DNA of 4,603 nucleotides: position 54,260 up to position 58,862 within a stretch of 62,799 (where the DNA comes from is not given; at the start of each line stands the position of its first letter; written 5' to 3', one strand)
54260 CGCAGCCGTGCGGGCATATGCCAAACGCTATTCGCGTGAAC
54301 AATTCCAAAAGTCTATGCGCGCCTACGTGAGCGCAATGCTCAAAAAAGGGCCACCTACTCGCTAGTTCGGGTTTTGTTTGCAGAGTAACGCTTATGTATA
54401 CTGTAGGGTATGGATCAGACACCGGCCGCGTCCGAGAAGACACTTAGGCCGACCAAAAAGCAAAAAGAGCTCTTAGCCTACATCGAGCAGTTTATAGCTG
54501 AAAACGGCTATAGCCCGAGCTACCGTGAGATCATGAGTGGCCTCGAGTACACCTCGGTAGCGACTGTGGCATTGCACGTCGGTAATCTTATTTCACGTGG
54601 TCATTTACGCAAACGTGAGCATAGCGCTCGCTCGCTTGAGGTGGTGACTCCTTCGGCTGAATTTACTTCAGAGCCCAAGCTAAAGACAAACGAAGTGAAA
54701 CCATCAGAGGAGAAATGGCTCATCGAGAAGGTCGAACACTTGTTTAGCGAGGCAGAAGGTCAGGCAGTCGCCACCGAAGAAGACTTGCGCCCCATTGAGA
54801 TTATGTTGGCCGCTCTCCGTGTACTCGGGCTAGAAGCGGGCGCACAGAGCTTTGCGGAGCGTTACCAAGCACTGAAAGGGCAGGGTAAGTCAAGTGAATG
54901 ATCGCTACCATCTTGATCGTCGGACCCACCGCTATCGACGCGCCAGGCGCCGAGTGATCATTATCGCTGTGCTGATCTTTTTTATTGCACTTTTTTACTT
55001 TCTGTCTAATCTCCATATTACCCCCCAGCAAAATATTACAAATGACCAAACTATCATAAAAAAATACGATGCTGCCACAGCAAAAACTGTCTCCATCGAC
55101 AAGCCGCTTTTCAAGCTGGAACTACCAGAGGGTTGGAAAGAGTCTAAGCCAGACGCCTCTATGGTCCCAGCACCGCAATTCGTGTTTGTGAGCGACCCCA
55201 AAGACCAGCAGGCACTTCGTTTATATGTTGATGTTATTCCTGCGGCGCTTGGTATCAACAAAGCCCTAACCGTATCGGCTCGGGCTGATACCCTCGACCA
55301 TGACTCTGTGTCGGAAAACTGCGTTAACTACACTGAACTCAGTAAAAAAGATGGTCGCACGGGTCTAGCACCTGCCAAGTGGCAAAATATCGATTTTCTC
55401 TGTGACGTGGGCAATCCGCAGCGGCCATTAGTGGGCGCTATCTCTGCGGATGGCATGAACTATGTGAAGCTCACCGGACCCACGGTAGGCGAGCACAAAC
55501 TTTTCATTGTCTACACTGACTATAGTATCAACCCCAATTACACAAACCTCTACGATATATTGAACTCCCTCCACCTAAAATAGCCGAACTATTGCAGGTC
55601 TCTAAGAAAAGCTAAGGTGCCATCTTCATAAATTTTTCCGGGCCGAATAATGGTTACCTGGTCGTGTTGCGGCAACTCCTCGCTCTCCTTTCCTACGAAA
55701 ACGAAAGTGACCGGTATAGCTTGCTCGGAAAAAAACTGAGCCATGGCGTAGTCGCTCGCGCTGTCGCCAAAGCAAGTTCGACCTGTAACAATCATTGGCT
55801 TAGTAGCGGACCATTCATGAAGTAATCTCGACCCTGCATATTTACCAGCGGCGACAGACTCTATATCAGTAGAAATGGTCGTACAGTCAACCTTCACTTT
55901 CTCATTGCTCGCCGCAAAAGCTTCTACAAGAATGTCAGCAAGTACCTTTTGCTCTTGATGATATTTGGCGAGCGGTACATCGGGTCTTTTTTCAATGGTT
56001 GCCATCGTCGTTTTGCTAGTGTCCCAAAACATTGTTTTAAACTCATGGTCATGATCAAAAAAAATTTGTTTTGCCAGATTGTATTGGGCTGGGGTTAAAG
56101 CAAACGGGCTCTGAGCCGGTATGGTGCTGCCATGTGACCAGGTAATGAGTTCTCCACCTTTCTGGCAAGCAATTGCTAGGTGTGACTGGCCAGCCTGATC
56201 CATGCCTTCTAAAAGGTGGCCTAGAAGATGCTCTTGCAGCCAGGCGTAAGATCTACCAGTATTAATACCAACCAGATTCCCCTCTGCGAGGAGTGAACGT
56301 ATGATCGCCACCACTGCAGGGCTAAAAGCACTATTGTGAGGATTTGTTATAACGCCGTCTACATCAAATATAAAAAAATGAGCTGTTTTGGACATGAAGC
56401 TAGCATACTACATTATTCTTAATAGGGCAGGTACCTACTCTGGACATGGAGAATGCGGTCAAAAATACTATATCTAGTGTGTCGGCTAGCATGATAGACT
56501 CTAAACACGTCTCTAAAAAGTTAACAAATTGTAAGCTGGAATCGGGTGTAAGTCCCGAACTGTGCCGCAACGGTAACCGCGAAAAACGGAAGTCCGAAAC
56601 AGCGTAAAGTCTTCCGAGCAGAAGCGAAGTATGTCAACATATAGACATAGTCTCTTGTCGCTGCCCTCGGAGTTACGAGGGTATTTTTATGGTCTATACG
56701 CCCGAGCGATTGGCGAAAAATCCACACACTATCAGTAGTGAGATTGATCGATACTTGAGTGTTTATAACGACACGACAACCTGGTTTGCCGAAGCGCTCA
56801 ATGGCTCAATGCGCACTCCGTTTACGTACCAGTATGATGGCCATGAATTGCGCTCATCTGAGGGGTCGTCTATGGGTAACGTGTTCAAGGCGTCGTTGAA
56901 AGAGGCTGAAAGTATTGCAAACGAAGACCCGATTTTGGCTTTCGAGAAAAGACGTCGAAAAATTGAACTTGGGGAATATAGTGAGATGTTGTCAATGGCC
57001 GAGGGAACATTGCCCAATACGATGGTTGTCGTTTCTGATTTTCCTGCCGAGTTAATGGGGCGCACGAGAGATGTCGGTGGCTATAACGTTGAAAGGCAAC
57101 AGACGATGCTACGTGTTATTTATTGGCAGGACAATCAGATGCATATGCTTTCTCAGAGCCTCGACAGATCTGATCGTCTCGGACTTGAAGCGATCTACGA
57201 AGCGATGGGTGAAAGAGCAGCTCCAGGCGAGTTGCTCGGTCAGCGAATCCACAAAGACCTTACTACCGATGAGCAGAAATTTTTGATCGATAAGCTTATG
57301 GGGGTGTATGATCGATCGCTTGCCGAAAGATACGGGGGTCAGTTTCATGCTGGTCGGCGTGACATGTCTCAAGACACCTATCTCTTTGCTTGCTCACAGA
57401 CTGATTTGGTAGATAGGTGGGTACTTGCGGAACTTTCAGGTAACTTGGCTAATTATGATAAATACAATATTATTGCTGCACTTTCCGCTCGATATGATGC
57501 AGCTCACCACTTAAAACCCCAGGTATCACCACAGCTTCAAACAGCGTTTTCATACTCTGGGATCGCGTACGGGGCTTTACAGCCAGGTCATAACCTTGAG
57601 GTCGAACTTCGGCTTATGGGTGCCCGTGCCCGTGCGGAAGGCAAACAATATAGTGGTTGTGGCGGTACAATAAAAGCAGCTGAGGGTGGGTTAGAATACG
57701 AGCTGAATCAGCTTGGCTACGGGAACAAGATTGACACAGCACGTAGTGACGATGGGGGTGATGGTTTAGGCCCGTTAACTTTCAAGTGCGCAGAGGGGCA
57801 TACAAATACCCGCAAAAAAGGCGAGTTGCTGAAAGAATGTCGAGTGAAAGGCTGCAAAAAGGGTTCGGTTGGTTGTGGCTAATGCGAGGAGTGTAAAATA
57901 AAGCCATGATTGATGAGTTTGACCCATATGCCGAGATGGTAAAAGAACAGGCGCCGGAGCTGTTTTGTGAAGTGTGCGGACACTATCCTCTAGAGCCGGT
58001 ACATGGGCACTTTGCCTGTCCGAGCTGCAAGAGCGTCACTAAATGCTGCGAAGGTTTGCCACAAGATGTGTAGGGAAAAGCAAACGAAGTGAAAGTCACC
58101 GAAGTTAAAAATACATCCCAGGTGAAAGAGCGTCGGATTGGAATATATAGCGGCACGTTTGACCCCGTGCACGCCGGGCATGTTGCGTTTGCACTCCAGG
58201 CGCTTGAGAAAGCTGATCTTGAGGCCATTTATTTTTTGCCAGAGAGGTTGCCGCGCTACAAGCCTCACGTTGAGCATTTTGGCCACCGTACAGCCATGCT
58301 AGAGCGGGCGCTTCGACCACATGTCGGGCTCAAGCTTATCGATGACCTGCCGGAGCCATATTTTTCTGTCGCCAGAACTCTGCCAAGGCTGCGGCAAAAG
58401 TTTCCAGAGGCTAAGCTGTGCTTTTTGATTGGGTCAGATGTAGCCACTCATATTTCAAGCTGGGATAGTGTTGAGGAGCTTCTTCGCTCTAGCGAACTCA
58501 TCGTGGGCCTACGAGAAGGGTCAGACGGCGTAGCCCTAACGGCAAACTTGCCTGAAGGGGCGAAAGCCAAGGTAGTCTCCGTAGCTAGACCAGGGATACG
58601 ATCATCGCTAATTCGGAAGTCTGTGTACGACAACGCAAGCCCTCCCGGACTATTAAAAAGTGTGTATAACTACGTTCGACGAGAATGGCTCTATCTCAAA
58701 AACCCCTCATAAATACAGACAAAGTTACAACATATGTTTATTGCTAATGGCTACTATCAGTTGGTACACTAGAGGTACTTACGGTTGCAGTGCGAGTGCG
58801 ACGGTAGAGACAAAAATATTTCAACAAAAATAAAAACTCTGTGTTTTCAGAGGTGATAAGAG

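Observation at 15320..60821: Dispersed 46-70-bp element with two rGTGAAA half-sites at a fixed three-helical-turn spacing (five copies plus one half copy)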

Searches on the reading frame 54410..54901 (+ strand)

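Call 18: search_protein_families(library=pfam, proteins=[window:54410-54901:+])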
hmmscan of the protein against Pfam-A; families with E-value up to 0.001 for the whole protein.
window:54410-54901:+ (163 aa): 1 family
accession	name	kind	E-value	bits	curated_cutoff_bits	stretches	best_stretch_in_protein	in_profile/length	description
PF01726.22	LexA_DNA_bind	-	1.6e-12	47.5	23.7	1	15-74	5-64/65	LexA DNA binding domain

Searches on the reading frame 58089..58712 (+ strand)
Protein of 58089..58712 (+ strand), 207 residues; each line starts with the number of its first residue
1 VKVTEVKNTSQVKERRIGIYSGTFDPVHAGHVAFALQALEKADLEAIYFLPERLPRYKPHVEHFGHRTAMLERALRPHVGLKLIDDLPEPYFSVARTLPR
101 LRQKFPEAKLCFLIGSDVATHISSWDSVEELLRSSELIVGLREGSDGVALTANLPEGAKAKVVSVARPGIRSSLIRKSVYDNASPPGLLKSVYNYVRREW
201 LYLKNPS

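Call 18: search_protein_families(library=pfam, proteins=[window:58089-58712:+])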
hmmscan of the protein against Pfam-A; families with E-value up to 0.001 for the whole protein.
window:58089-58712:+ (207 aa): 1 family
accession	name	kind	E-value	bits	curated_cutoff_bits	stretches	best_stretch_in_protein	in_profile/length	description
PF01467.32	CTP_transf_like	-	1.8e-15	57.8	21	1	19-177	1-132/133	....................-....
